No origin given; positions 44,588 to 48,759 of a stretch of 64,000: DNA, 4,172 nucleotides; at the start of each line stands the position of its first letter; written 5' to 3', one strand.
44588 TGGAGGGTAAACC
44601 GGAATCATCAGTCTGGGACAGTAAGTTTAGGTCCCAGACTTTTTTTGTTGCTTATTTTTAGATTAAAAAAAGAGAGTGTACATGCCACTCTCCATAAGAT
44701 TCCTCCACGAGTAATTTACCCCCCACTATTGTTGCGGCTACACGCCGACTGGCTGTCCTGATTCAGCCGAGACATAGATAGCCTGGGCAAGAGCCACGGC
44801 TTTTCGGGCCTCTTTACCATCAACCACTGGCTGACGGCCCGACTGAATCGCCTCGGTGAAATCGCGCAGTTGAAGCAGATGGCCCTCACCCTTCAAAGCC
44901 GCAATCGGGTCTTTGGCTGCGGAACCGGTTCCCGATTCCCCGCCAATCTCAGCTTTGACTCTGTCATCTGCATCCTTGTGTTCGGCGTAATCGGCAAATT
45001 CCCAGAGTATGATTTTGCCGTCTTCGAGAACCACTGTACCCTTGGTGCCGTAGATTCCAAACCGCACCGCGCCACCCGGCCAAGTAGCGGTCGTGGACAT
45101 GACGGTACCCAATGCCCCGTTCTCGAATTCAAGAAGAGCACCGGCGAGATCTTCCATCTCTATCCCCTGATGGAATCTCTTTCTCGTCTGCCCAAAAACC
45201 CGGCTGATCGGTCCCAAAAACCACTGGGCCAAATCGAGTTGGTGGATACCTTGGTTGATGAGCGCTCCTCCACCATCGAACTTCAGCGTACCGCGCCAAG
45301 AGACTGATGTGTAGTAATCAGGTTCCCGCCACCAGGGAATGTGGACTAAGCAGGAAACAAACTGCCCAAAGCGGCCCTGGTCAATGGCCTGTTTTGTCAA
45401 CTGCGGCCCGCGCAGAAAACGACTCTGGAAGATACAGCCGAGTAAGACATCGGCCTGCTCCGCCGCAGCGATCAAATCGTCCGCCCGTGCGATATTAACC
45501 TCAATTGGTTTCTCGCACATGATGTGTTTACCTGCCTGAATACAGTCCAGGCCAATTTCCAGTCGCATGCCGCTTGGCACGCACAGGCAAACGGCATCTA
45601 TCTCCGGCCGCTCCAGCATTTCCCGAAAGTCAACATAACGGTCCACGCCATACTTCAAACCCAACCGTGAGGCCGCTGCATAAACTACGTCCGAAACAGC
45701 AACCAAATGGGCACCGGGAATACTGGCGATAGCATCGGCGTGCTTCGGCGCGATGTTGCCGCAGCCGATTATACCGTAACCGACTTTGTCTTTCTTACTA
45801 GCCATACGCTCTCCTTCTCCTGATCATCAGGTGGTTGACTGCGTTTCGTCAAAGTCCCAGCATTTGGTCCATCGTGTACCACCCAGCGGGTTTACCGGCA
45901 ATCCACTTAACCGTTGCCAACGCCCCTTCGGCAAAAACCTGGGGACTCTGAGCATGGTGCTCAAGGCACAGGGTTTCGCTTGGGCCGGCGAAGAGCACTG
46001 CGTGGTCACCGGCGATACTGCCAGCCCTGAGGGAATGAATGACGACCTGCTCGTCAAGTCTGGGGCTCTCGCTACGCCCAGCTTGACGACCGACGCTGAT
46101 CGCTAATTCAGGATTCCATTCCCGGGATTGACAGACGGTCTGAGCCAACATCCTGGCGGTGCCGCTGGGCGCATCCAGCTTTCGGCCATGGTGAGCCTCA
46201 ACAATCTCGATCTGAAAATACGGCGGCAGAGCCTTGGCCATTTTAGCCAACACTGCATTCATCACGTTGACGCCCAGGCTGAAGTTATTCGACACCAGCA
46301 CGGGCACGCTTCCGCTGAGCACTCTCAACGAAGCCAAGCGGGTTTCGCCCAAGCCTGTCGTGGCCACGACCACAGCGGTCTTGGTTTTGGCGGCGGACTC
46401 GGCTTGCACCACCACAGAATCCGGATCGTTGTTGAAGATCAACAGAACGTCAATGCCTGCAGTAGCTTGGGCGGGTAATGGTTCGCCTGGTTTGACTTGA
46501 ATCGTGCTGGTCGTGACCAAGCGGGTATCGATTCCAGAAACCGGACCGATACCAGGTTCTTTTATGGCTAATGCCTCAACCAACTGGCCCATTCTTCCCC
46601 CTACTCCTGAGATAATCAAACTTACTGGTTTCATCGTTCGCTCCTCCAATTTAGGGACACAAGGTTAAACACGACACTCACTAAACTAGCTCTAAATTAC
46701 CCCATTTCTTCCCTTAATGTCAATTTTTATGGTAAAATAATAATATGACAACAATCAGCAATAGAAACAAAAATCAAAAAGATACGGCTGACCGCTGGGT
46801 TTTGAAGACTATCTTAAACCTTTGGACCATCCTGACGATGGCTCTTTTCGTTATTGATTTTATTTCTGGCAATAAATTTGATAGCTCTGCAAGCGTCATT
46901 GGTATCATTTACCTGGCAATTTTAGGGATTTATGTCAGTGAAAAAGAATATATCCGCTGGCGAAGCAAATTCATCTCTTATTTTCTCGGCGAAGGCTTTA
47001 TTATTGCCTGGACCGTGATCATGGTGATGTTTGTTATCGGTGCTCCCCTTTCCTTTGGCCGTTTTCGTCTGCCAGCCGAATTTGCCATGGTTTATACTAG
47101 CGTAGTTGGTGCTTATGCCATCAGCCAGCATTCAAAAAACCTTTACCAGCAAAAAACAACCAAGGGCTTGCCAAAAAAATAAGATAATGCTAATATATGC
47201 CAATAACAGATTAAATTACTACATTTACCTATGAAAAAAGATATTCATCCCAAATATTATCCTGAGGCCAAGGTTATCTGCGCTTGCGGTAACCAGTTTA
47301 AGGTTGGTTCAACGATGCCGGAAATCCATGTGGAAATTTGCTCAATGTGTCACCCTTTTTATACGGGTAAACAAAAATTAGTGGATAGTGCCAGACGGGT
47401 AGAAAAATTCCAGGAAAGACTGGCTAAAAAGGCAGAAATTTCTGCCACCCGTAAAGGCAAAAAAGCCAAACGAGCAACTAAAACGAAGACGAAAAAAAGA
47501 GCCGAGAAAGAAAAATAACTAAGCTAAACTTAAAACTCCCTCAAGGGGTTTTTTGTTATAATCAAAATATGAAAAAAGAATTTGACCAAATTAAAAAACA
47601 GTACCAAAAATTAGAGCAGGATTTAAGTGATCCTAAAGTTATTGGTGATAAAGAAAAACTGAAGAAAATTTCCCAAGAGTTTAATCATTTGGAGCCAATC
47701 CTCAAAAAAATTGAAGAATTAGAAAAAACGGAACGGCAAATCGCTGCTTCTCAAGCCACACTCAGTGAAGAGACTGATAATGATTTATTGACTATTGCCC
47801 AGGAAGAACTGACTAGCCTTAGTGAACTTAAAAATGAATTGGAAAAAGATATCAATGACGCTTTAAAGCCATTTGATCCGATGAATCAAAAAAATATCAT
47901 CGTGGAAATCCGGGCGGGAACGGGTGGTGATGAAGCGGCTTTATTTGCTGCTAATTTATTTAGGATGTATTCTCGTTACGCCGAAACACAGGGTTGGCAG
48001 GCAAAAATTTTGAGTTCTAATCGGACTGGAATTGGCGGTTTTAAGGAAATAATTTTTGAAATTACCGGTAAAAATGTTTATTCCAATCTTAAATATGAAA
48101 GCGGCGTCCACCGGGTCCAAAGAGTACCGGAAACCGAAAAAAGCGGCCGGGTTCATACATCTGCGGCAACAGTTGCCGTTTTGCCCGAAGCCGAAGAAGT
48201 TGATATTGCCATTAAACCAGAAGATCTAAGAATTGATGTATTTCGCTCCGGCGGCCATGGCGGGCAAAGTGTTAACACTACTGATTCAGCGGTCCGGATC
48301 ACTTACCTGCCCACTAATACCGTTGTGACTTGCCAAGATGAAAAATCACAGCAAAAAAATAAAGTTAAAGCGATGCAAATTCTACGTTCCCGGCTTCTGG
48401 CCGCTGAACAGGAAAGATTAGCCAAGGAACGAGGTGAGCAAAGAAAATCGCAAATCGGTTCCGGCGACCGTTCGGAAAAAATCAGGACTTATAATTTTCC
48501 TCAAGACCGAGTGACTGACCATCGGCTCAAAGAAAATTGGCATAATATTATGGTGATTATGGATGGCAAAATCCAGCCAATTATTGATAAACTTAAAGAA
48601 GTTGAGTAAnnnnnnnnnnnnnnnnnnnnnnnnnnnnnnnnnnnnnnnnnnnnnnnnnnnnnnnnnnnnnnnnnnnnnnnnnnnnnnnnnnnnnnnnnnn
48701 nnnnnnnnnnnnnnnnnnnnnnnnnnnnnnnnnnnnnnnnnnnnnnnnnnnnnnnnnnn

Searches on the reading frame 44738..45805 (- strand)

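Call 51: search_protein_families(library=pfam, proteins=[window:44738-45805:-], max_evalue=0.0001)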
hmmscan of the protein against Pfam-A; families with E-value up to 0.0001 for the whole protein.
window:44738-45805:- (355 aa): 3 families
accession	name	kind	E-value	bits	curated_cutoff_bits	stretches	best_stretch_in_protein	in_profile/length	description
PF22725.1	GFO_IDH_MocA_C3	-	1.5e-30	106.2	27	1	137-258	4-123/124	GFO/IDH/MocA C-terminal domain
PF02894.22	GFO_IDH_MocA_C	-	5.8e-29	101.9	22.9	1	138-354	1-217/218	Oxidoreductase family, C-terminal alpha/beta domain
PF01408.29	GFO_IDH_MocA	-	6.1e-25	88.7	24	1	9-122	2-116/120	Oxidoreductase family, NAD-binding Rossmann fold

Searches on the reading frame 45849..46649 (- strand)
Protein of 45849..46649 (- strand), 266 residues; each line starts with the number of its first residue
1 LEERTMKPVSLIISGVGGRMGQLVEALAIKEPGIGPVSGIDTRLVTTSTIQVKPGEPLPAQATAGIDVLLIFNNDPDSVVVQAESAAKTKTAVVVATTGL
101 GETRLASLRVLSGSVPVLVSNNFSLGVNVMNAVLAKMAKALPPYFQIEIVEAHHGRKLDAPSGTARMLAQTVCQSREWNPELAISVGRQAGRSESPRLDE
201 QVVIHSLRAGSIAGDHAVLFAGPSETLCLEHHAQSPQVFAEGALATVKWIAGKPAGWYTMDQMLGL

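Call 51: search_protein_families(library=pfam, proteins=[window:45849-46649:-], max_evalue=0.0001)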
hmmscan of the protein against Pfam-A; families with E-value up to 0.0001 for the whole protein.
window:45849-46649:- (266 aa): 2 families
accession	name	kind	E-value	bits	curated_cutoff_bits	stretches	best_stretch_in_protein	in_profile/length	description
PF05173.19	DapB_C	-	3.1e-37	127.8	27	1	126-264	1-121/121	Dihydrodipicolinate reductase, C-terminus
PF01113.26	DapB_N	-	1.3e-11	45.1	25.6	1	10-123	2-124/124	Dihydrodipicolinate reductase, N-terminus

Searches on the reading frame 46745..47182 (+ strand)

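Call 82: search_protein_families(library=pfam, proteins=[window:46745-47182:+], max_evalue=0.05)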
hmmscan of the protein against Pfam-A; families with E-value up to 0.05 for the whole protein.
window:46745-47182:+ (145 aa): 1 family
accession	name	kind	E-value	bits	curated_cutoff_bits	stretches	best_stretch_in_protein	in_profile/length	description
PF19353.4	DUF5930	-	0.017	14.6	27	0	18-55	44-81/320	Family of unknown function (DUF5930)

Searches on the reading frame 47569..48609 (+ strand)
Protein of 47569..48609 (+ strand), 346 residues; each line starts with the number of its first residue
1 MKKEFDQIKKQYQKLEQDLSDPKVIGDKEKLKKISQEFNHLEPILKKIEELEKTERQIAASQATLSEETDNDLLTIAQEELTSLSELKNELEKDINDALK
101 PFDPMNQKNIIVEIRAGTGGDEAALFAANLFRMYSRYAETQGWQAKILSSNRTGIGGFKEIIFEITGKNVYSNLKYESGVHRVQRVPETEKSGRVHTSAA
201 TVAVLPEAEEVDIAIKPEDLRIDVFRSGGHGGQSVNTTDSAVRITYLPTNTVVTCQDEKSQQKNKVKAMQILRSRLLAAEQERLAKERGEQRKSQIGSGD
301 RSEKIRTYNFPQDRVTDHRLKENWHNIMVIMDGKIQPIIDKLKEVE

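Call 51: search_protein_families(library=pfam, proteins=[window:47569-48609:+], max_evalue=0.0001)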
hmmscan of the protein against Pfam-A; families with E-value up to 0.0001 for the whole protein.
window:47569-48609:+ (346 aa): 2 families
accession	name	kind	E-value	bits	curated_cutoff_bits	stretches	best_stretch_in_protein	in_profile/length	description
PF03462.23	PCRF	-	2.4e-72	243.3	24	1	8-202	1-194/194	PCRF domain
PF00472.26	RF-1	-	2e-41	141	35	1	209-319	1-116/116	RF-1 domain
